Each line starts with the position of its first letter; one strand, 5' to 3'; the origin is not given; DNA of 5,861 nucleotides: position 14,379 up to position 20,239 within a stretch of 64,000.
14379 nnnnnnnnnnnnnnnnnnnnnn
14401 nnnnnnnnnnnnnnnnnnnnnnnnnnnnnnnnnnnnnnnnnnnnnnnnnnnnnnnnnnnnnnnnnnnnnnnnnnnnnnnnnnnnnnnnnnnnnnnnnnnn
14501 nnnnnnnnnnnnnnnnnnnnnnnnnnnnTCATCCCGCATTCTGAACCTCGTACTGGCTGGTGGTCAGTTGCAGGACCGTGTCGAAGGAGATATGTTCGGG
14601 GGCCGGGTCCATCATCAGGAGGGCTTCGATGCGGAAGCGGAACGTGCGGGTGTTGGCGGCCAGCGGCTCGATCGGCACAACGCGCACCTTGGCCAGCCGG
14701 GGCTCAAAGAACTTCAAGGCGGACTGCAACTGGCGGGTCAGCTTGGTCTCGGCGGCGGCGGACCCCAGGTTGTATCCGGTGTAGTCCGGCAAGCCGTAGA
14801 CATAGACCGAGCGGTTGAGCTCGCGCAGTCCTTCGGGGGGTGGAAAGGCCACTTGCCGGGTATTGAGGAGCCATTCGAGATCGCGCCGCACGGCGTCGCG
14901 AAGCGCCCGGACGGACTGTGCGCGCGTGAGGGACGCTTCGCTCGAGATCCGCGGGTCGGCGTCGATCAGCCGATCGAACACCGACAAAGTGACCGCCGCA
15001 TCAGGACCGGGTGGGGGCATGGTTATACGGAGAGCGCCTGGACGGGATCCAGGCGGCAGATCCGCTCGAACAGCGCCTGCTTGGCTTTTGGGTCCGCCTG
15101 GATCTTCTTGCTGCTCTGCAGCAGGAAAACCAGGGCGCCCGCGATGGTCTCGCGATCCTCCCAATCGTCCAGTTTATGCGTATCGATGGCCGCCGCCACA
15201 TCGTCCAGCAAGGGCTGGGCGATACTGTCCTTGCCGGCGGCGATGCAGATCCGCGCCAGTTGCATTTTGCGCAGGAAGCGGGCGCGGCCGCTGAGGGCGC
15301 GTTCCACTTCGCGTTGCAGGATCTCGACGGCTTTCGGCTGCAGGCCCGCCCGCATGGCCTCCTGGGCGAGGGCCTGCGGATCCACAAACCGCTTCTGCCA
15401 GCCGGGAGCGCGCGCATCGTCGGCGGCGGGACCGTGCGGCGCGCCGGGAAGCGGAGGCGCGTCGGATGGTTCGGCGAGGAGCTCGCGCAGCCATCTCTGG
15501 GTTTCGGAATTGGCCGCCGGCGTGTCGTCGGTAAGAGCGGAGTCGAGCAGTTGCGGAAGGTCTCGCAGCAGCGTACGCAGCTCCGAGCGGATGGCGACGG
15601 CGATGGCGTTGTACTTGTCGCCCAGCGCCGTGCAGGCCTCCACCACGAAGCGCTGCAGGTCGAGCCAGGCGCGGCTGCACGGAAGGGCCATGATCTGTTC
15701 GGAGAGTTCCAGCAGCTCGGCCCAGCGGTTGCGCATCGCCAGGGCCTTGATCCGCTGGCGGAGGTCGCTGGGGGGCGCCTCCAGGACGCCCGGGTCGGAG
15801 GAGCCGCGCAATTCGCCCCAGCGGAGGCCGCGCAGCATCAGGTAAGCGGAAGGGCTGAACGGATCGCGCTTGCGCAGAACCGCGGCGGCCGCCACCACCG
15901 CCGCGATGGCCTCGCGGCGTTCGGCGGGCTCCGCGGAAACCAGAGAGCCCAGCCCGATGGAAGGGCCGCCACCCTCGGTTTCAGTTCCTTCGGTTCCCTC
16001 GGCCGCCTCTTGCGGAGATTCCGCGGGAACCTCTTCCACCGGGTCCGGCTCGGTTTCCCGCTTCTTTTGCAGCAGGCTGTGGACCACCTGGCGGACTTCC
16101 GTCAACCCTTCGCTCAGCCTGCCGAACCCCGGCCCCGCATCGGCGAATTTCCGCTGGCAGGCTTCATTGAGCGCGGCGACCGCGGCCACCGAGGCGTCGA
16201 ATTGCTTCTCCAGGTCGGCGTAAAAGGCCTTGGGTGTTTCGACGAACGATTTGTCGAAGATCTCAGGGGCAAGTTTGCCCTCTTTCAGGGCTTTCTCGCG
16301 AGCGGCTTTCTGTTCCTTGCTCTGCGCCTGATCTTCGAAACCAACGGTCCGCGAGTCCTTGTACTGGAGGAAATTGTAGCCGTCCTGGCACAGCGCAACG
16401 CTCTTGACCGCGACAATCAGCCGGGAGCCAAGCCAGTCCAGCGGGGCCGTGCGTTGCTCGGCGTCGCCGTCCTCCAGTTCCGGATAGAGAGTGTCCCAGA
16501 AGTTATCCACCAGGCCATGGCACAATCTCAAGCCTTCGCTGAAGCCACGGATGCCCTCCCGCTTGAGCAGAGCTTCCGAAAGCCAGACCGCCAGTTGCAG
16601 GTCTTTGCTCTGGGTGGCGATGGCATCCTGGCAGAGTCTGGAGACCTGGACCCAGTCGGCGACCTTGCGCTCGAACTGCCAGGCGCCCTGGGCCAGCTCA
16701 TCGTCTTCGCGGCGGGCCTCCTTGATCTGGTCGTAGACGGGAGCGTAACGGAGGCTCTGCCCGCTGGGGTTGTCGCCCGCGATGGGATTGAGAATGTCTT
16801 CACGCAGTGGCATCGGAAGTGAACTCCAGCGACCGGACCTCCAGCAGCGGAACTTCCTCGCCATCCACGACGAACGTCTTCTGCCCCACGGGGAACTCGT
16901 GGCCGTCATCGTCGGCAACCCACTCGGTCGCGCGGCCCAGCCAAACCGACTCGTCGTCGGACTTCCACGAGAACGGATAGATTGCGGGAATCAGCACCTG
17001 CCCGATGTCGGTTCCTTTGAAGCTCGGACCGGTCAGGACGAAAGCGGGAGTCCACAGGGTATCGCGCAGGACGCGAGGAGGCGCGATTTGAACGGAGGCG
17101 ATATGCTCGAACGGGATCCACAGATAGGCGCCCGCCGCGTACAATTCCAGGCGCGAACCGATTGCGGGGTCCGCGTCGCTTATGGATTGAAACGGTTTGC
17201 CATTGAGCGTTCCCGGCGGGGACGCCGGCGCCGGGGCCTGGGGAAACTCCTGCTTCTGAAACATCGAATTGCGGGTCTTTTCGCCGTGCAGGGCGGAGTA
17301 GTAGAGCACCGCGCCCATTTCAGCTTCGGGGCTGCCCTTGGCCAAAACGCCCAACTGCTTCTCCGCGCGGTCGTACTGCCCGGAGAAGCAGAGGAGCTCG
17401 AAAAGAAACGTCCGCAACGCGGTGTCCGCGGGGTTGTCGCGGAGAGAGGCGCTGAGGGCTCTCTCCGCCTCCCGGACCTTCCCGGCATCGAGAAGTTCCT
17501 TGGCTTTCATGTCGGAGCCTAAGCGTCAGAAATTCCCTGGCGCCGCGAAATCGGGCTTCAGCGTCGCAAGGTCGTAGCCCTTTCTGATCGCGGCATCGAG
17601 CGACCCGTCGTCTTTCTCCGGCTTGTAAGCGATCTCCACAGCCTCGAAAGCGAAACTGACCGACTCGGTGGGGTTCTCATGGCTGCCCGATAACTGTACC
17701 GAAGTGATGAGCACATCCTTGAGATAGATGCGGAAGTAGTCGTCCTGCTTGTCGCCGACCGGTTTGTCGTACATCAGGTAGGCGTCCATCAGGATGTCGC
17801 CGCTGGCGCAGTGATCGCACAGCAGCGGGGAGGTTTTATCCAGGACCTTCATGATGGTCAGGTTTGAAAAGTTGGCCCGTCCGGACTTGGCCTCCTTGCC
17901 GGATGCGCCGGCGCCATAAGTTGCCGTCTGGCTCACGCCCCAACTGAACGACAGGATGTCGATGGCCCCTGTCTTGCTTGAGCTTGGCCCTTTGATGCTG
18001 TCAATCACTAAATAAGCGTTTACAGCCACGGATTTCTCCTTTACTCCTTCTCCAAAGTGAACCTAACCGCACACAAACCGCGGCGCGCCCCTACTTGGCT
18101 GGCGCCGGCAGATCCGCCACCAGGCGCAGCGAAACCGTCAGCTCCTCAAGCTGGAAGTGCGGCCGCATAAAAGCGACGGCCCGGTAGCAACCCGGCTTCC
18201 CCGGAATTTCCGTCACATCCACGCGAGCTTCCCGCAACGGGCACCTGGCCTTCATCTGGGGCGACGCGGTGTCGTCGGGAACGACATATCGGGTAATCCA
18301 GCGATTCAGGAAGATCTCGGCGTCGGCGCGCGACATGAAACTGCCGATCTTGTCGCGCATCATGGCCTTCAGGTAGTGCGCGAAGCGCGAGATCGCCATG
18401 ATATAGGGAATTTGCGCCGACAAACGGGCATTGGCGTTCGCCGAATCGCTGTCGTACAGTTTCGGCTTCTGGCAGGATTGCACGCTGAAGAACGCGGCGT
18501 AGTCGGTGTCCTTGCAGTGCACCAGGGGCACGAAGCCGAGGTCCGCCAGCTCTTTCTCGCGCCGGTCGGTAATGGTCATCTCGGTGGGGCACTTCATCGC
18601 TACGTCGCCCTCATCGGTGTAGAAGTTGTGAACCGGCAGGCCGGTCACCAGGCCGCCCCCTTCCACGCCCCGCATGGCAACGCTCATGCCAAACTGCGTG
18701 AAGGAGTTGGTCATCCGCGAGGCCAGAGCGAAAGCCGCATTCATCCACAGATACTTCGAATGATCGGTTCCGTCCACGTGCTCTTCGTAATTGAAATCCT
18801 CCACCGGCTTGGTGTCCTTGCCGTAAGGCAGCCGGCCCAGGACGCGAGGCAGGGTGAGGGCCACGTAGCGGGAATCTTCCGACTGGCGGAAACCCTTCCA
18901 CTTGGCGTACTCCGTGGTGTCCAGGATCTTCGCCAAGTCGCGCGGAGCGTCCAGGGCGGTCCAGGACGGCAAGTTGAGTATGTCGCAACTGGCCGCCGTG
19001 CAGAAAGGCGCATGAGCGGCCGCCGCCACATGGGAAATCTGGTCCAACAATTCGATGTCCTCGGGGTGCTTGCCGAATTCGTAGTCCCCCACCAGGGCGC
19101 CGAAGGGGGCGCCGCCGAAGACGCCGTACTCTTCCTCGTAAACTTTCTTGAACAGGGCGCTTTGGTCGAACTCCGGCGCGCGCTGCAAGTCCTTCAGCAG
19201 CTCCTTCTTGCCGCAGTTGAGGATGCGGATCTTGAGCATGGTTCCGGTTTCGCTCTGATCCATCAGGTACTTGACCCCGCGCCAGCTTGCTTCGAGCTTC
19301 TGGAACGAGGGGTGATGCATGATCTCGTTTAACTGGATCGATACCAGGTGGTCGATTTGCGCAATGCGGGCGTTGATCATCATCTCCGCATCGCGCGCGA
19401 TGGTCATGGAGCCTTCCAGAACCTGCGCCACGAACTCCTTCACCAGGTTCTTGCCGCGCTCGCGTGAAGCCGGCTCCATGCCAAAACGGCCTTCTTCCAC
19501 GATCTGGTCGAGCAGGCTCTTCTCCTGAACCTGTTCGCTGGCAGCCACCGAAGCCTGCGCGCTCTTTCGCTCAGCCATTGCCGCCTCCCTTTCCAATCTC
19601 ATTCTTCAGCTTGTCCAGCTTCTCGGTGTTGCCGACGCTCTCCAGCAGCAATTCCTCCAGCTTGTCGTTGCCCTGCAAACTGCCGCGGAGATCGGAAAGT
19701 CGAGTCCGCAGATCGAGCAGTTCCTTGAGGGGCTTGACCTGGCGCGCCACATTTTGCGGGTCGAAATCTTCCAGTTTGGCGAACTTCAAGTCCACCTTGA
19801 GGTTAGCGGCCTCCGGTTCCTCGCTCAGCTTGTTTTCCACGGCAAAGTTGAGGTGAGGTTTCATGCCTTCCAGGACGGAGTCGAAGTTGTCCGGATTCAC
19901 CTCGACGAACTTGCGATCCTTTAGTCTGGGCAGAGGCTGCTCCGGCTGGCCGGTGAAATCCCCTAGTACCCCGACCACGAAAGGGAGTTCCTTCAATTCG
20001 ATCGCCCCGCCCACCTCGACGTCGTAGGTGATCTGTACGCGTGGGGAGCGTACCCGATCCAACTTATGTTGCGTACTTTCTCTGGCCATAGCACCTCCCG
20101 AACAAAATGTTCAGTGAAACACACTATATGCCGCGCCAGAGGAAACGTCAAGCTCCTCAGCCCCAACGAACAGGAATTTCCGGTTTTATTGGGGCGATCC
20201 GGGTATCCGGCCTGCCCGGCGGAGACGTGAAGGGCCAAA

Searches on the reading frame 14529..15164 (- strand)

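Call 15: search_protein_families(library=pfam, proteins=[window:14529-15164:-], max_evalue=0.001)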
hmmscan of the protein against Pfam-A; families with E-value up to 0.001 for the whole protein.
window:14529-15164:- (211 aa): 1 family
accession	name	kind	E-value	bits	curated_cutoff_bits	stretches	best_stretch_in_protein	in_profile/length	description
PF04965.19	GPW_gp25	-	7.2e-18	64.6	27.2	1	87-187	2-95/96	Baseplate wedge protein gp25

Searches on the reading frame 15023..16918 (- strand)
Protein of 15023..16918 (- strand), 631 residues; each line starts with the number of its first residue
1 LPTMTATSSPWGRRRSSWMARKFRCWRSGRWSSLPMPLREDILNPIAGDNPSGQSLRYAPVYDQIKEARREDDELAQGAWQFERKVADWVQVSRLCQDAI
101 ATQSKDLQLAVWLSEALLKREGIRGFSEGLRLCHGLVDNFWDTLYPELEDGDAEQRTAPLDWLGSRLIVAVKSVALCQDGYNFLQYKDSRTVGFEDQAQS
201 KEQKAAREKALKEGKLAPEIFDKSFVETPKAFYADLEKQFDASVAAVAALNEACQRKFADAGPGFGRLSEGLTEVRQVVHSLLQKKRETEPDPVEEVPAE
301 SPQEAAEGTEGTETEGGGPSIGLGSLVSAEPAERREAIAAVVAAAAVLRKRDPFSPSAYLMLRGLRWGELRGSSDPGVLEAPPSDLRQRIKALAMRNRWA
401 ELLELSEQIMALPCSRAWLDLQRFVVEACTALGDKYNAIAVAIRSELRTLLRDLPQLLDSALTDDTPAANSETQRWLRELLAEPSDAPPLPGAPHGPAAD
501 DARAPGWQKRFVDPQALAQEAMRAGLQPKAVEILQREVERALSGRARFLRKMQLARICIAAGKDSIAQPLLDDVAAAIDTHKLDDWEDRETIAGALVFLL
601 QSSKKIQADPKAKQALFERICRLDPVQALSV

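Call 15: search_protein_families(library=pfam, proteins=[window:15023-16918:-], max_evalue=0.001)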
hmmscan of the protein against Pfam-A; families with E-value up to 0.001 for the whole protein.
window:15023-16918:- (631 aa): 2 families
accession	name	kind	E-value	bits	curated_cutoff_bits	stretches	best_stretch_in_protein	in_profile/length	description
PF16989.10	T6SS_VasJ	-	1.7e-42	146.1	26.2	1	336-587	6-244/255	Type VI secretion, EvfE, EvfF, ImpA, BimE, VC_A0119, VasJ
PF06812.17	ImpA_N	-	1.8e-40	138.2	26.9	1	43-163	1-117/119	ImpA, N-terminal, type VI secretion system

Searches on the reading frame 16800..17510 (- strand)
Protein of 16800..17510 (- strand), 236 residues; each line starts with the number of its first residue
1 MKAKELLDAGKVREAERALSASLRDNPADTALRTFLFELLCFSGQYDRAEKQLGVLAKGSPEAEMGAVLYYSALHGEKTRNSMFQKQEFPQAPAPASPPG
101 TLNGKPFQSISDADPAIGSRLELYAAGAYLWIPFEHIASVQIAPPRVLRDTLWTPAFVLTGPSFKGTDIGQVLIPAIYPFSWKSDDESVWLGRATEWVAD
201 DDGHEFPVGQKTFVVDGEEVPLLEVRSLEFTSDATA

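Call 15: search_protein_families(library=pfam, proteins=[window:16800-17510:-], max_evalue=0.001)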
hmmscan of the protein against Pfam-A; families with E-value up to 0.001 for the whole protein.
window:16800-17510:- (236 aa): 3 families
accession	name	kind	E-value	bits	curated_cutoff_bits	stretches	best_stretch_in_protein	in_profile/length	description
PF07024.18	ImpE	-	2.3e-35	121.7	25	1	104-228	1-121/122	ImpE protein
PF14559.12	TPR_19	-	9e-08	32.8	25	1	6-63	1-59/68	Tetratricopeptide repeat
PF13432.12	TPR_16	-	0.00081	20.2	32.7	0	1-31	2-32/65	Tetratricopeptide repeat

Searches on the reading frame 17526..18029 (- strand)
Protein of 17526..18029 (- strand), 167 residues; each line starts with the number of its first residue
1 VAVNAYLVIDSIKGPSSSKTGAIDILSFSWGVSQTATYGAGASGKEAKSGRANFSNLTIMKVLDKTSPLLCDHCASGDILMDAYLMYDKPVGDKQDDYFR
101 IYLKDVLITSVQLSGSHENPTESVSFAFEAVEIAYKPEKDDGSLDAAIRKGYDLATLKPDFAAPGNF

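Call 15: search_protein_families(library=pfam, proteins=[window:17526-18029:-], max_evalue=0.001)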
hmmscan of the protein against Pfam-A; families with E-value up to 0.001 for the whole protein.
window:17526-18029:- (167 aa): 1 family
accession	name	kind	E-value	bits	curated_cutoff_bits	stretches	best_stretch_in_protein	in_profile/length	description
PF05638.18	T6SS_HCP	-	4.6e-28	98.5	23.5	1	6-135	1-129/129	Type VI secretion system effector, Hcp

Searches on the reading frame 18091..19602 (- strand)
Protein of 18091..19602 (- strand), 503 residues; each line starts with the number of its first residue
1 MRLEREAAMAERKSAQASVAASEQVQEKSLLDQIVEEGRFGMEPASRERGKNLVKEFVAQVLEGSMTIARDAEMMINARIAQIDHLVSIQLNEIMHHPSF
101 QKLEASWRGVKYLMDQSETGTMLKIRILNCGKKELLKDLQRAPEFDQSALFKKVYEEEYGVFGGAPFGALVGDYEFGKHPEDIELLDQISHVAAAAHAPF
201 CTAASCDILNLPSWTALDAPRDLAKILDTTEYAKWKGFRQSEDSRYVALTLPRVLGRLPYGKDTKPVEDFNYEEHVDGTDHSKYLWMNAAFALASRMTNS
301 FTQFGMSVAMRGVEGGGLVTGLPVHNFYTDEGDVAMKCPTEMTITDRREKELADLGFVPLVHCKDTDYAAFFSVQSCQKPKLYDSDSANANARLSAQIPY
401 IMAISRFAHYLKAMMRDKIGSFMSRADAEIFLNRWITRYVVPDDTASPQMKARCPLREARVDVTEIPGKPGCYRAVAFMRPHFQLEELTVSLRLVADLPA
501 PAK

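Call 5: search_protein_families(library=pfam, proteins=[window:18091-19602:-], max_evalue=0.01)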
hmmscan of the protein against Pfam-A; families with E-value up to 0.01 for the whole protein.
window:18091-19602:- (503 aa): 2 families
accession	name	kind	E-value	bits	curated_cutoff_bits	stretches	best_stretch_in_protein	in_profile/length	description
PF05943.17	VipB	-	2.4e-134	447.6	27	1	78-378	2-301/301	EvpB/VC_A0108, tail sheath N-terminal domain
PF18945.5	VipB_2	-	4.6e-46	156.1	27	1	388-498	2-112/112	EvpB/VC_A0108, tail sheath gpW/gp25-like domain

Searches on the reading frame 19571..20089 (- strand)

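Call 5: search_protein_families(library=pfam, proteins=[window:19571-20089:-], max_evalue=0.01)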
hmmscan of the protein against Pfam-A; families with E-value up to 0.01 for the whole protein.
window:19571-20089:- (172 aa): 1 family
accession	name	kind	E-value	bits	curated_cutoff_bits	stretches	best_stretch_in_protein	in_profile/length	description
PF05591.17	T6SS_VipA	-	4.8e-58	195.8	24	1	11-165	2-154/155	Type VI secretion system, VipA, VC_A0107 or Hcp2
